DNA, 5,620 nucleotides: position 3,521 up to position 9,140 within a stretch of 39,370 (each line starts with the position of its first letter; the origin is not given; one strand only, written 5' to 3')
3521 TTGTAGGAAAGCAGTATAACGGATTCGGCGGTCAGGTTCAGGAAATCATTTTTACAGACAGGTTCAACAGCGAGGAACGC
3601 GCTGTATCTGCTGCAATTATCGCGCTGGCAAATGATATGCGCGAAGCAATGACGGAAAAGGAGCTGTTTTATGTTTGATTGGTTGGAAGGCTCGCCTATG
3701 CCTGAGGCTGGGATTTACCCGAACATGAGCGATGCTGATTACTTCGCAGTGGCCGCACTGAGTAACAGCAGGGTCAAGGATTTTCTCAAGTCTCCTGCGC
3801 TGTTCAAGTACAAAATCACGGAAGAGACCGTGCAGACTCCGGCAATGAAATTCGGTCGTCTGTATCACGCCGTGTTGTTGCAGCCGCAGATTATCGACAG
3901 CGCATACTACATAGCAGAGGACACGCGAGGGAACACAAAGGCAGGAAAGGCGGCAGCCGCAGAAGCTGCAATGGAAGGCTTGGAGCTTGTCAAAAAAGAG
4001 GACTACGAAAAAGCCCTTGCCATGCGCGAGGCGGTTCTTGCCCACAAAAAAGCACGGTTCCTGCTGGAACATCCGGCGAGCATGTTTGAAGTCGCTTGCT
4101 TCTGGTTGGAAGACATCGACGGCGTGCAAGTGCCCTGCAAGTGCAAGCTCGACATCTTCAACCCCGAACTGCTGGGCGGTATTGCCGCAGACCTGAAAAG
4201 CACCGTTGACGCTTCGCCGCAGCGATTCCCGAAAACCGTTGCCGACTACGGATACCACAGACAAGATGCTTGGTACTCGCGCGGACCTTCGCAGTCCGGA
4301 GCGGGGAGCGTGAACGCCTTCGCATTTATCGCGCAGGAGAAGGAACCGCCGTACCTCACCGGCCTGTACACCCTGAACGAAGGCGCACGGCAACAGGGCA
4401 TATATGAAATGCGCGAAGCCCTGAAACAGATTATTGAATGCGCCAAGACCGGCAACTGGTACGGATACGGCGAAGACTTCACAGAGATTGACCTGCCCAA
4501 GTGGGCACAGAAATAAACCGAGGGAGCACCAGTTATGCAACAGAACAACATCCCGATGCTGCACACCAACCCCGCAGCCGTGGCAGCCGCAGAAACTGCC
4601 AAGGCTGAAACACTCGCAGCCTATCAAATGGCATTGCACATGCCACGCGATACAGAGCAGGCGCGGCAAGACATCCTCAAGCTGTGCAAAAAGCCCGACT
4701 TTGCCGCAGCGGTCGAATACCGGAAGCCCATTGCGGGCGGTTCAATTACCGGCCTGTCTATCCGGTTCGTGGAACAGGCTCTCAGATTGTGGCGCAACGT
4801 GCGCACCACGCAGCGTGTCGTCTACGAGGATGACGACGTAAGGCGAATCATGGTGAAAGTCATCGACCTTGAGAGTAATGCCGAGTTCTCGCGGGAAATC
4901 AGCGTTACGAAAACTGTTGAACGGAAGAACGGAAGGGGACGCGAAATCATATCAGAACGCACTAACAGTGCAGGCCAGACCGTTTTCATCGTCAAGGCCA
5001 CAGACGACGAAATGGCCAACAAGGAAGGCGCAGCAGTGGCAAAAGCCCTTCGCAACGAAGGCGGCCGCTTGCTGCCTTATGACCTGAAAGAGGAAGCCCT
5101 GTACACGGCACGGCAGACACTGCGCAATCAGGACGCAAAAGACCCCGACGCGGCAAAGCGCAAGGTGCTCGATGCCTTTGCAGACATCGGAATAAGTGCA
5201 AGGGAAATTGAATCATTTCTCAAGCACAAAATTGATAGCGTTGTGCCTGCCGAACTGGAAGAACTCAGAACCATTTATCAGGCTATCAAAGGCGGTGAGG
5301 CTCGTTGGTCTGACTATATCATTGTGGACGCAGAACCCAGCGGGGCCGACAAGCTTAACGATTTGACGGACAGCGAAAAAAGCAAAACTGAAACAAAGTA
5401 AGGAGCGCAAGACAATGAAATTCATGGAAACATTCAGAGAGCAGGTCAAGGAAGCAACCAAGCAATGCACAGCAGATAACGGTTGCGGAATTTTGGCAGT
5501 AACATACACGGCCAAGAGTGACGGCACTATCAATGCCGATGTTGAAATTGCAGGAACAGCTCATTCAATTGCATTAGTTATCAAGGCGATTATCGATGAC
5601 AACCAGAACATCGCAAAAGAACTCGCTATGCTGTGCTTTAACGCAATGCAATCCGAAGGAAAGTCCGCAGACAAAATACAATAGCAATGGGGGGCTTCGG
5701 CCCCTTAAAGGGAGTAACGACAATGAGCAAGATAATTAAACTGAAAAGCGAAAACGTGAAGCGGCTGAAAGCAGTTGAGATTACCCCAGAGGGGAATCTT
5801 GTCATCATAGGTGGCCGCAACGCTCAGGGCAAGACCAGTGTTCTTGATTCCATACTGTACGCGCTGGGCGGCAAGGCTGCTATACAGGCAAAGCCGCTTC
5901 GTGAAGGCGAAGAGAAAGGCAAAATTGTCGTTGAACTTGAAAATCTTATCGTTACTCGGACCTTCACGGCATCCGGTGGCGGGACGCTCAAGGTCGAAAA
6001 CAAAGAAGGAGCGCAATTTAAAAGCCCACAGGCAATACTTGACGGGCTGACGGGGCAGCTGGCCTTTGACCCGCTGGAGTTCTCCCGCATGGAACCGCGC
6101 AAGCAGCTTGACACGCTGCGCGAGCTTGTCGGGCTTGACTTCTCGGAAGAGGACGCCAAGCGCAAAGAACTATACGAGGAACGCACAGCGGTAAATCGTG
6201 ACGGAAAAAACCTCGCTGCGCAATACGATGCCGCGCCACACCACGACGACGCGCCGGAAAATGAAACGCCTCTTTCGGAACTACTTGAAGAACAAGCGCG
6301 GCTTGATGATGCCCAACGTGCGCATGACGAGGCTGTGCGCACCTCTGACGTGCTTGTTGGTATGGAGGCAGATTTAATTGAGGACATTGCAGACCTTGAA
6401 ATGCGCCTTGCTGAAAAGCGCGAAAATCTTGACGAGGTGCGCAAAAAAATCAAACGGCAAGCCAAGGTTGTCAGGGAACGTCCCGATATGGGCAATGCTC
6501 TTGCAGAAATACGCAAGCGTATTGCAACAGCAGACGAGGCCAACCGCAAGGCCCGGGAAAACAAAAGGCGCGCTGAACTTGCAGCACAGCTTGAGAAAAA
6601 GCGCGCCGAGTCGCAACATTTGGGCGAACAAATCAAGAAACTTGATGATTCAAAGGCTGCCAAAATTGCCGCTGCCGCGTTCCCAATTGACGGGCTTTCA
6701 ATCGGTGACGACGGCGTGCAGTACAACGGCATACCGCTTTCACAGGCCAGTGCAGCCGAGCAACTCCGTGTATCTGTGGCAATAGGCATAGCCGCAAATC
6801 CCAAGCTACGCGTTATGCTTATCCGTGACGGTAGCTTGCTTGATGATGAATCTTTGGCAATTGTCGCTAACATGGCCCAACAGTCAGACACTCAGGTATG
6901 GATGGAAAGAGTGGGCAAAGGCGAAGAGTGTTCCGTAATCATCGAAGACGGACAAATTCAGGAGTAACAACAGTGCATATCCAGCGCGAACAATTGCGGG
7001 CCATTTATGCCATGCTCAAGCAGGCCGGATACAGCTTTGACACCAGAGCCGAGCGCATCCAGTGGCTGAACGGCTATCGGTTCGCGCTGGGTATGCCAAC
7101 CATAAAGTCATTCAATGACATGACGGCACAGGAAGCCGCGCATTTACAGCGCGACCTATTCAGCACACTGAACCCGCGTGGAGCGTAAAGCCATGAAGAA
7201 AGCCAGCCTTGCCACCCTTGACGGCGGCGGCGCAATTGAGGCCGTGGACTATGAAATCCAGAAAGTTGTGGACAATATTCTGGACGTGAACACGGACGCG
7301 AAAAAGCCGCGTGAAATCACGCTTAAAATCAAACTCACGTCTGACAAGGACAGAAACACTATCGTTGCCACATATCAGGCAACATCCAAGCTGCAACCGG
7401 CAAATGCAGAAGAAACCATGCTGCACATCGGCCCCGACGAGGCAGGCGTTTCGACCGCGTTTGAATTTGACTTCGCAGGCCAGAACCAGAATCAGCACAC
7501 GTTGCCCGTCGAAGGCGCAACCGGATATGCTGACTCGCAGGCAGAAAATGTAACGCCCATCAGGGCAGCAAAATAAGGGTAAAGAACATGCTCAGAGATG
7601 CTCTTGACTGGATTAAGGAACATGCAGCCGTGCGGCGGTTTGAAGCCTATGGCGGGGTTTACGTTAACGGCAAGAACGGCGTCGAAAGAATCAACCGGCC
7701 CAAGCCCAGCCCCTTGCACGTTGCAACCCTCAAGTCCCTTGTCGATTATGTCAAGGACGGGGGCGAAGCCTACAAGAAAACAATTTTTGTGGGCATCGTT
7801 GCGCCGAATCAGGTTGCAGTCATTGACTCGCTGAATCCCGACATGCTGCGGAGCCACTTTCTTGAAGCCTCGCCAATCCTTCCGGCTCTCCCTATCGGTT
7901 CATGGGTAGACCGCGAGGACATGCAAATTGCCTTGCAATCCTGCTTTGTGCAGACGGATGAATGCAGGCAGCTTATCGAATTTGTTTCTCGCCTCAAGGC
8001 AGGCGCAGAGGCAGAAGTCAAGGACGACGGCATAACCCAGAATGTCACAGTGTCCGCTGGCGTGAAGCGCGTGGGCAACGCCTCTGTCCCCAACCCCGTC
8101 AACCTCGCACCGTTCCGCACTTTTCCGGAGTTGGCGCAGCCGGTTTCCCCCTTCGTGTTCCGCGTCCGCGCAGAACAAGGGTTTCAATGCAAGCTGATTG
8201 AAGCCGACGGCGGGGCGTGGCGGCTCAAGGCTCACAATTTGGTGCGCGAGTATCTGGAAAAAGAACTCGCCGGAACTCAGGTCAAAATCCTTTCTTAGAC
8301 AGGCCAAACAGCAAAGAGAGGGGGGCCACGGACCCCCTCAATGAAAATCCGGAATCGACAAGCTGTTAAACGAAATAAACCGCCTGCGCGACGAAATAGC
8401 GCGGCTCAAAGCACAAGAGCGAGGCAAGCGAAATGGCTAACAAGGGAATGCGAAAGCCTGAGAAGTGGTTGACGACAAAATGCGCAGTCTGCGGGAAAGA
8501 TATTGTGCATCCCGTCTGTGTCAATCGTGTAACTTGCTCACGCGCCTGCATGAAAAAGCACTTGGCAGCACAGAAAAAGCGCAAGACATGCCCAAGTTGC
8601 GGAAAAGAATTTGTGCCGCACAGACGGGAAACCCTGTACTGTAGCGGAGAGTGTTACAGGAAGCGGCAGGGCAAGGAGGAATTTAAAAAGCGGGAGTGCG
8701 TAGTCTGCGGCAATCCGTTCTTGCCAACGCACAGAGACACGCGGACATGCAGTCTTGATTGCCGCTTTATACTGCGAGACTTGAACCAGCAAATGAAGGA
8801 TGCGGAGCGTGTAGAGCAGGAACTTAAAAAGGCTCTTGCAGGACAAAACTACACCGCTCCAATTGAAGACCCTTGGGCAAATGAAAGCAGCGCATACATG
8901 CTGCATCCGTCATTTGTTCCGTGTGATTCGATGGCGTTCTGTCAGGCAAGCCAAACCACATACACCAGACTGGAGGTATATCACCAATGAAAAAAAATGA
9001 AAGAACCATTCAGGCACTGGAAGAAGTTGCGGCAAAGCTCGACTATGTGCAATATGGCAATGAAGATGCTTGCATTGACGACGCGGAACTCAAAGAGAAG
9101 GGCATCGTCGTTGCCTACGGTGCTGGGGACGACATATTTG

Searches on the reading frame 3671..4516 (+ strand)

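Call 48: search_protein_families(library=phrogs, proteins=[window:3671-4516:+], max_evalue=0.00001)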
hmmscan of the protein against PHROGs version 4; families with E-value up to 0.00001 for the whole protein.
window:3671-4516:+ (281 aa): 2 families
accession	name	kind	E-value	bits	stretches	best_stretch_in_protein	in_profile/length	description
phrog_412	-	DNA, RNA and nucleotide metabolism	1.3e-76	259.6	1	7-281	132-408/440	exonuclease VIII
phrog_607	-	DNA, RNA and nucleotide metabolism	9.2e-31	107.9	1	12-280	576-869/883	exonuclease VII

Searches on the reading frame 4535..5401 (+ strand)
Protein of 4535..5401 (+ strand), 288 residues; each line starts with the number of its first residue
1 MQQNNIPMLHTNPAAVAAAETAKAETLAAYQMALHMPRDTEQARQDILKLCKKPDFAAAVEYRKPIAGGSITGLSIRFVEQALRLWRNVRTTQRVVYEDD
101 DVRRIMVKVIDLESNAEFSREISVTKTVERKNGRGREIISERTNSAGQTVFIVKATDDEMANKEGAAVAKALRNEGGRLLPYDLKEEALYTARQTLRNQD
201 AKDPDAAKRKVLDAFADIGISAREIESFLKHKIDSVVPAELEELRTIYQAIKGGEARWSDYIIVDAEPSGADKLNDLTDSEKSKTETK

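Call 48: search_protein_families(library=phrogs, proteins=[window:4535-5401:+], max_evalue=0.00001)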
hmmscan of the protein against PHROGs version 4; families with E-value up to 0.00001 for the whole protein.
window:4535-5401:+ (288 aa): 1 family
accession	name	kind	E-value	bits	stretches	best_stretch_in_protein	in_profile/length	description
phrog_3657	-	unknown function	2.4e-48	165.7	1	12-284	20-276/289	-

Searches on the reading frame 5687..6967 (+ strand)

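Call 48: search_protein_families(library=phrogs, proteins=[window:5687-6967:+], max_evalue=0.00001)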
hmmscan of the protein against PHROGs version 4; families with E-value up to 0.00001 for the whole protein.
window:5687-6967:+ (426 aa): 2 families
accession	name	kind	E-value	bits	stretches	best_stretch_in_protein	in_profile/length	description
phrog_1499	-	unknown function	1.1e-98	332.3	1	14-425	3-424/427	-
phrog_77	-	DNA, RNA and nucleotide metabolism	1.2e-08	34.9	1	11-325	293-607/967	SbcC-like subunit of palindrome specific endonuclease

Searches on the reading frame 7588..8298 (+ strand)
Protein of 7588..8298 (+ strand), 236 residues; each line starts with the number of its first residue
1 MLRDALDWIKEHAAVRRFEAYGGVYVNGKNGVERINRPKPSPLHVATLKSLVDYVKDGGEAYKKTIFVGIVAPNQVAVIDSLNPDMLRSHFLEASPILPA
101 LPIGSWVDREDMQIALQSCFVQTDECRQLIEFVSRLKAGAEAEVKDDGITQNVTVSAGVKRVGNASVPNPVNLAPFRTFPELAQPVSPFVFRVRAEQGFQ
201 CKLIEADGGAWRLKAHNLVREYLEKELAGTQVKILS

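Call 48: search_protein_families(library=phrogs, proteins=[window:7588-8298:+], max_evalue=0.00001)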
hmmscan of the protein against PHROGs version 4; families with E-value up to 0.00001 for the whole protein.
window:7588-8298:+ (236 aa): 2 families
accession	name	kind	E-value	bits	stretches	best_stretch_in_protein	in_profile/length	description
phrog_1029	-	unknown function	9.5e-64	216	1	1-231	3-232/241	-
phrog_16580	-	unknown function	1.1e-15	58.2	1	171-230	1-58/65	-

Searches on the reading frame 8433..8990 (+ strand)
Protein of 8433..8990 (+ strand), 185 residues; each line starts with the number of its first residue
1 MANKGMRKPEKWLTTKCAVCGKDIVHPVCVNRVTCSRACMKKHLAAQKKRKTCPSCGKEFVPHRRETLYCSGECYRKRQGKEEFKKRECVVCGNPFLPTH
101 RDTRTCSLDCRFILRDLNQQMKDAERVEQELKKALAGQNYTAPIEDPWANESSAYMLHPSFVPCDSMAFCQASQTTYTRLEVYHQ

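Call 48: search_protein_families(library=phrogs, proteins=[window:8433-8990:+], max_evalue=0.00001)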
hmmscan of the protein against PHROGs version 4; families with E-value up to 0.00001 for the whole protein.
window:8433-8990:+ (185 aa): 3 families
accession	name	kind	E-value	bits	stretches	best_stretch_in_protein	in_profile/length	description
phrog_1271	-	DNA, RNA and nucleotide metabolism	6.8e-15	56.3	1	11-82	174-246/361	HNH endonuclease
phrog_1333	-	unknown function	3.1e-10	41.4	0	80-122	94-136/166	-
phrog_15471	-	DNA, RNA and nucleotide metabolism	5.4e-06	27.4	1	46-111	98-165/183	HNH endonuclease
